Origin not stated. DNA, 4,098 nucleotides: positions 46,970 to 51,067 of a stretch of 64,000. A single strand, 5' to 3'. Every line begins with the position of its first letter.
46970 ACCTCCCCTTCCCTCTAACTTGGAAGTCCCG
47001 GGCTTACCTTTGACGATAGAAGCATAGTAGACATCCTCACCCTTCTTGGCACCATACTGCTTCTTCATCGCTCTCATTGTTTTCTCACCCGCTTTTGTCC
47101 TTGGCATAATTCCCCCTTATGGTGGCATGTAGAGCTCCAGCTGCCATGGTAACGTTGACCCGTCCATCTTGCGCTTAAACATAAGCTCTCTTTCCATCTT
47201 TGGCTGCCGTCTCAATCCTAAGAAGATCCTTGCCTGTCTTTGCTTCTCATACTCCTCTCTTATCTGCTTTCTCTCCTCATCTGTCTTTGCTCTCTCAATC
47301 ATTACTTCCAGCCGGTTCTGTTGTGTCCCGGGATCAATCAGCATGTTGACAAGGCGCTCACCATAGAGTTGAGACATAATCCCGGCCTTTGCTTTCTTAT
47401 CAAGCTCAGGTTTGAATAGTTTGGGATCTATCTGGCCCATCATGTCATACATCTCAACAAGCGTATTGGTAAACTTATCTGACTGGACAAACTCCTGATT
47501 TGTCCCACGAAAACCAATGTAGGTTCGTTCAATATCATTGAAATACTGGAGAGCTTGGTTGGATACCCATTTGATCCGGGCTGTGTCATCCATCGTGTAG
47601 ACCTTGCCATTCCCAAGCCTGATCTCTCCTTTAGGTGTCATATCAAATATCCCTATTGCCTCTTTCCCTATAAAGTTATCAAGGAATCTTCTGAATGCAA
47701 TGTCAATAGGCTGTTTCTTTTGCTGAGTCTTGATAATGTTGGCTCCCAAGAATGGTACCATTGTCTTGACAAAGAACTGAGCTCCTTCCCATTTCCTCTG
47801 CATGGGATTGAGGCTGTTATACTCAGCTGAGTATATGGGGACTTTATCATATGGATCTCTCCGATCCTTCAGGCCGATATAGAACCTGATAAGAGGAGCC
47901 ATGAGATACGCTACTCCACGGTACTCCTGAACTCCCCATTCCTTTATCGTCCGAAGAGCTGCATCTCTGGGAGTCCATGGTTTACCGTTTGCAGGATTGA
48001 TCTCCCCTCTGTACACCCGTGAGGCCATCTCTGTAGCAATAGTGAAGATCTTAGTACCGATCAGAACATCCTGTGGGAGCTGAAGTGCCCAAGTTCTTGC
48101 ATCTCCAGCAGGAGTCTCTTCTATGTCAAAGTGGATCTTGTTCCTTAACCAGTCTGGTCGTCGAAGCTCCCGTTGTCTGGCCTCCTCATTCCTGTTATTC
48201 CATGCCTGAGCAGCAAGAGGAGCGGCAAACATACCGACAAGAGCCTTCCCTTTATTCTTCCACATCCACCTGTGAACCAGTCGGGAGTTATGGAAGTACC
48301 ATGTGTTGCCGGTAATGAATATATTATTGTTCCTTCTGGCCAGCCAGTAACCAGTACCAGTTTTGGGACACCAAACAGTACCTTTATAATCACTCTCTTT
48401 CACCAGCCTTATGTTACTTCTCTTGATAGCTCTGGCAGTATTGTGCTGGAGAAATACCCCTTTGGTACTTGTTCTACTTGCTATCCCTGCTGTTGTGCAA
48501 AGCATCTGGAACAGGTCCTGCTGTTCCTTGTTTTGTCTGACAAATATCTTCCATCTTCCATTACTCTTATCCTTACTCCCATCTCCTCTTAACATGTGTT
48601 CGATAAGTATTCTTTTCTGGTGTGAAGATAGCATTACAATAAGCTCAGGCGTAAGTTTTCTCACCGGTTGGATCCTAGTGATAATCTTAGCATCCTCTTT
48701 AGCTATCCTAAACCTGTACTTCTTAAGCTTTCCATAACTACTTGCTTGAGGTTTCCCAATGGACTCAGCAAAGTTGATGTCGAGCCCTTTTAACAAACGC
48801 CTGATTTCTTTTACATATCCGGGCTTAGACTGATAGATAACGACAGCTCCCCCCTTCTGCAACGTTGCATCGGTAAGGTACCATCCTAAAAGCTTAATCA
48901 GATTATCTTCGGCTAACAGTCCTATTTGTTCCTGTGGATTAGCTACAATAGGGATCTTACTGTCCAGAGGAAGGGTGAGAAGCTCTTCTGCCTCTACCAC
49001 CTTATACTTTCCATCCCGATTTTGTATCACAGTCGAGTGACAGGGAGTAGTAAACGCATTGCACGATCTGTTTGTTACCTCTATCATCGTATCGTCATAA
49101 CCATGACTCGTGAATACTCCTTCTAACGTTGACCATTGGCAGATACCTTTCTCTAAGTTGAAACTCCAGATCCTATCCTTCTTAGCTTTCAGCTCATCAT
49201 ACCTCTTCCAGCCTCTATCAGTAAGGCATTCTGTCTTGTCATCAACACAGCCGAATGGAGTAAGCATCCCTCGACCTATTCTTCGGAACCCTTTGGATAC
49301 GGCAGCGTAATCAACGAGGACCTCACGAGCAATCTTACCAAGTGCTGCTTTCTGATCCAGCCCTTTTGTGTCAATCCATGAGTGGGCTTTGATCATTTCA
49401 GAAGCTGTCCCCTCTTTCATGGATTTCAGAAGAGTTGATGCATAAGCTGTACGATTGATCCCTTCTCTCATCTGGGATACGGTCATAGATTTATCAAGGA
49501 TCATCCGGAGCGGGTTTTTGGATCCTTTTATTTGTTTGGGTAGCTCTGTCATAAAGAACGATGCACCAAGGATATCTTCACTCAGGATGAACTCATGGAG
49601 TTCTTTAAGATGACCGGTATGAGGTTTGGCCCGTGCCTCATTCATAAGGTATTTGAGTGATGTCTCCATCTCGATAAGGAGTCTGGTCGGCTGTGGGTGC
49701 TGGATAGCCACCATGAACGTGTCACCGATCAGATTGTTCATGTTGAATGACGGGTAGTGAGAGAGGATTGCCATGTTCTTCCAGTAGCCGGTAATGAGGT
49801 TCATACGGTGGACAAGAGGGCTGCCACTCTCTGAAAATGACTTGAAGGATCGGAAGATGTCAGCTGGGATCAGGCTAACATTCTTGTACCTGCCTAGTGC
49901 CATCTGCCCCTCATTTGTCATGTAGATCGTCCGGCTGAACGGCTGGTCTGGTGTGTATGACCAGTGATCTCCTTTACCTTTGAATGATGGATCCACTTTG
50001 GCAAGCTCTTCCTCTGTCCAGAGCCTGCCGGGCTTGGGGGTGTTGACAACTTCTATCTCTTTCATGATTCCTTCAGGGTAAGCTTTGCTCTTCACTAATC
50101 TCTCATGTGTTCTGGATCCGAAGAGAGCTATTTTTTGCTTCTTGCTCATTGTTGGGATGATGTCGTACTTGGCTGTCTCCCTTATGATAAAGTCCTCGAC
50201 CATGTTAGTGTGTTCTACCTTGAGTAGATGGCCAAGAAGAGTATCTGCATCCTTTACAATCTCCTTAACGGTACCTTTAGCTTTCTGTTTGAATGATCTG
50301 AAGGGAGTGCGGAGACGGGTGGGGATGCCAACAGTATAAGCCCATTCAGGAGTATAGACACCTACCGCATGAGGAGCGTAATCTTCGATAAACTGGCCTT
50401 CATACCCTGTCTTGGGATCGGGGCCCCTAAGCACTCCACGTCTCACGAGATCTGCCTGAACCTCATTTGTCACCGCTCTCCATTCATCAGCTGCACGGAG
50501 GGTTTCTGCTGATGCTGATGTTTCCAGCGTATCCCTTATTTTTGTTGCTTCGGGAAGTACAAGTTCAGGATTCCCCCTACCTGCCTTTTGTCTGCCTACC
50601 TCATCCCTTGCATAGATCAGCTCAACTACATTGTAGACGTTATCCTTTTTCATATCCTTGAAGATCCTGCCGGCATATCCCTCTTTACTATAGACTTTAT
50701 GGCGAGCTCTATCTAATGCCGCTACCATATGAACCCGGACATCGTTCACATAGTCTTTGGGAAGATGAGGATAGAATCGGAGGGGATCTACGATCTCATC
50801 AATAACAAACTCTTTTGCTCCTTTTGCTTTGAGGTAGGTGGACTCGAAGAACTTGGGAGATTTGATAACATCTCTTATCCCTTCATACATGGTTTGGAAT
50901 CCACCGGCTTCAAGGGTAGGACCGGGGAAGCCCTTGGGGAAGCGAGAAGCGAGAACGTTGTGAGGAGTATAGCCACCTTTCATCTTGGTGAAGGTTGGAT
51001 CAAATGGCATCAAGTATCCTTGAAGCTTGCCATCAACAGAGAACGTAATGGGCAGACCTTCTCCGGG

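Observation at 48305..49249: Full-size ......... intein inside a giant virion-block protein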

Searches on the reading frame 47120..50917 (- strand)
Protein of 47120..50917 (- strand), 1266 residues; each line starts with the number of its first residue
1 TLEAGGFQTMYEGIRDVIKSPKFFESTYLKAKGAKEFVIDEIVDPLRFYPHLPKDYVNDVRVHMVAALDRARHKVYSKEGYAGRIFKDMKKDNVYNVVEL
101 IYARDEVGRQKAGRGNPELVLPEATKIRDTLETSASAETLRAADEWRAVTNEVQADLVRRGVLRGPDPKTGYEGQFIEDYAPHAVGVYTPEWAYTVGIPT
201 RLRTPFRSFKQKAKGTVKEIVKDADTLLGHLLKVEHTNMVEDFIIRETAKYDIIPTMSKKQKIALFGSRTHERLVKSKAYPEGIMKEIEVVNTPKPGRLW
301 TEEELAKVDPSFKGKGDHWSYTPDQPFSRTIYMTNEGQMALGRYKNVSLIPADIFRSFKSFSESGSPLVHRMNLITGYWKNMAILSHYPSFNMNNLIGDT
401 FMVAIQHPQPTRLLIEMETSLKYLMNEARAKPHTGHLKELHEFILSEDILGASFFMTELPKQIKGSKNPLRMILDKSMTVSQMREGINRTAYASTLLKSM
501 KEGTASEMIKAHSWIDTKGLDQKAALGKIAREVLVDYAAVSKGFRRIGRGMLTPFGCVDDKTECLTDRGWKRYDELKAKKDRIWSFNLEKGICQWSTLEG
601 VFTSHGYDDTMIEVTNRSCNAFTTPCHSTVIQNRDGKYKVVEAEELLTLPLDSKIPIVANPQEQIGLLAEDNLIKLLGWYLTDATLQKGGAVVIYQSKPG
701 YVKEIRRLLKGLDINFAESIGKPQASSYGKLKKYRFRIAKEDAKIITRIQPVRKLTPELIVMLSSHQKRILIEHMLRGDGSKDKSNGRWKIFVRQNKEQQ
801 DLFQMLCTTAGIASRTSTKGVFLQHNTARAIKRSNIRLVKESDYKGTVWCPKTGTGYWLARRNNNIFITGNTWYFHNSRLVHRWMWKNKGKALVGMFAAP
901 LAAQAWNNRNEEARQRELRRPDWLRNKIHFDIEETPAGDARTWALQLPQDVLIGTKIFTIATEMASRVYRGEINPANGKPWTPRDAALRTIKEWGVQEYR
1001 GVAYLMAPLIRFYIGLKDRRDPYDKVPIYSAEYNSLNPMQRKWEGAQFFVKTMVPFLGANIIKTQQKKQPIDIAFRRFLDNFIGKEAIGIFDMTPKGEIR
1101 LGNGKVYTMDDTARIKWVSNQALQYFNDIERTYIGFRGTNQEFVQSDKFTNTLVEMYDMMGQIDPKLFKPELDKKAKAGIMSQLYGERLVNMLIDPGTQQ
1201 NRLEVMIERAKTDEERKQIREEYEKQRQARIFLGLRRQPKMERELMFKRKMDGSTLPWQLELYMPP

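Call 21: search_protein_families(library=pfam, alignment_id=A2, max_evalue=0.01)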
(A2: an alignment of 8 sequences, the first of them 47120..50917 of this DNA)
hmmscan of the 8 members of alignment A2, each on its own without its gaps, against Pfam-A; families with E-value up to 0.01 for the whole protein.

A. member 1, window:47120-50917:- (1266 aa): 1 family
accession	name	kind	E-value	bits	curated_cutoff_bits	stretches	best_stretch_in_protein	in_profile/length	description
PF14528.11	LAGLIDADG_3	-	0.0075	16.9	22.5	0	676-715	7-49/82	LAGLIDADG-like domain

B. families by the number of members that match (of 8 scanned): 2 families
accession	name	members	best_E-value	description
PF00226.36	DnaJ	1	0.0069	DnaJ domain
PF14528.11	LAGLIDADG_3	1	0.0075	LAGLIDADG-like domain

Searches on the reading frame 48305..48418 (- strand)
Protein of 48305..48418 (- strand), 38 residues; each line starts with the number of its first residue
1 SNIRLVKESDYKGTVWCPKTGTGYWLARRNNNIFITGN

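Call 88: search_solved_structures(query=A5, max_evalue=10, show_alignments=5)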
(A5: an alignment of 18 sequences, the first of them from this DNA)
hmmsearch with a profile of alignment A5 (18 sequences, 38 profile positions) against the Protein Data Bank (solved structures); distinct sequences matched with E-value up to 10: 5.
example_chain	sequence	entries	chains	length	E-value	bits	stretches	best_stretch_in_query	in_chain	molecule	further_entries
3qva_A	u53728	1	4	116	0.52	13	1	16-28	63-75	Transthyretin-like protein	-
22gu_A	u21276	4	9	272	0.99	12.1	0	21-37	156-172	CJ1041C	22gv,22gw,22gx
8e75_A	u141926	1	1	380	1.6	11.4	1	5-24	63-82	DegT/DnrJ/EryC1/StrS aminotransferase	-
8e77_A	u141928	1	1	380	1.6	11.4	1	5-24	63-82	DegT/DnrJ/EryC1/StrS aminotransferase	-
1eak_A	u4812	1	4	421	4.1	10.1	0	7-21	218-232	72 KDA TYPE IV COLLAGENASE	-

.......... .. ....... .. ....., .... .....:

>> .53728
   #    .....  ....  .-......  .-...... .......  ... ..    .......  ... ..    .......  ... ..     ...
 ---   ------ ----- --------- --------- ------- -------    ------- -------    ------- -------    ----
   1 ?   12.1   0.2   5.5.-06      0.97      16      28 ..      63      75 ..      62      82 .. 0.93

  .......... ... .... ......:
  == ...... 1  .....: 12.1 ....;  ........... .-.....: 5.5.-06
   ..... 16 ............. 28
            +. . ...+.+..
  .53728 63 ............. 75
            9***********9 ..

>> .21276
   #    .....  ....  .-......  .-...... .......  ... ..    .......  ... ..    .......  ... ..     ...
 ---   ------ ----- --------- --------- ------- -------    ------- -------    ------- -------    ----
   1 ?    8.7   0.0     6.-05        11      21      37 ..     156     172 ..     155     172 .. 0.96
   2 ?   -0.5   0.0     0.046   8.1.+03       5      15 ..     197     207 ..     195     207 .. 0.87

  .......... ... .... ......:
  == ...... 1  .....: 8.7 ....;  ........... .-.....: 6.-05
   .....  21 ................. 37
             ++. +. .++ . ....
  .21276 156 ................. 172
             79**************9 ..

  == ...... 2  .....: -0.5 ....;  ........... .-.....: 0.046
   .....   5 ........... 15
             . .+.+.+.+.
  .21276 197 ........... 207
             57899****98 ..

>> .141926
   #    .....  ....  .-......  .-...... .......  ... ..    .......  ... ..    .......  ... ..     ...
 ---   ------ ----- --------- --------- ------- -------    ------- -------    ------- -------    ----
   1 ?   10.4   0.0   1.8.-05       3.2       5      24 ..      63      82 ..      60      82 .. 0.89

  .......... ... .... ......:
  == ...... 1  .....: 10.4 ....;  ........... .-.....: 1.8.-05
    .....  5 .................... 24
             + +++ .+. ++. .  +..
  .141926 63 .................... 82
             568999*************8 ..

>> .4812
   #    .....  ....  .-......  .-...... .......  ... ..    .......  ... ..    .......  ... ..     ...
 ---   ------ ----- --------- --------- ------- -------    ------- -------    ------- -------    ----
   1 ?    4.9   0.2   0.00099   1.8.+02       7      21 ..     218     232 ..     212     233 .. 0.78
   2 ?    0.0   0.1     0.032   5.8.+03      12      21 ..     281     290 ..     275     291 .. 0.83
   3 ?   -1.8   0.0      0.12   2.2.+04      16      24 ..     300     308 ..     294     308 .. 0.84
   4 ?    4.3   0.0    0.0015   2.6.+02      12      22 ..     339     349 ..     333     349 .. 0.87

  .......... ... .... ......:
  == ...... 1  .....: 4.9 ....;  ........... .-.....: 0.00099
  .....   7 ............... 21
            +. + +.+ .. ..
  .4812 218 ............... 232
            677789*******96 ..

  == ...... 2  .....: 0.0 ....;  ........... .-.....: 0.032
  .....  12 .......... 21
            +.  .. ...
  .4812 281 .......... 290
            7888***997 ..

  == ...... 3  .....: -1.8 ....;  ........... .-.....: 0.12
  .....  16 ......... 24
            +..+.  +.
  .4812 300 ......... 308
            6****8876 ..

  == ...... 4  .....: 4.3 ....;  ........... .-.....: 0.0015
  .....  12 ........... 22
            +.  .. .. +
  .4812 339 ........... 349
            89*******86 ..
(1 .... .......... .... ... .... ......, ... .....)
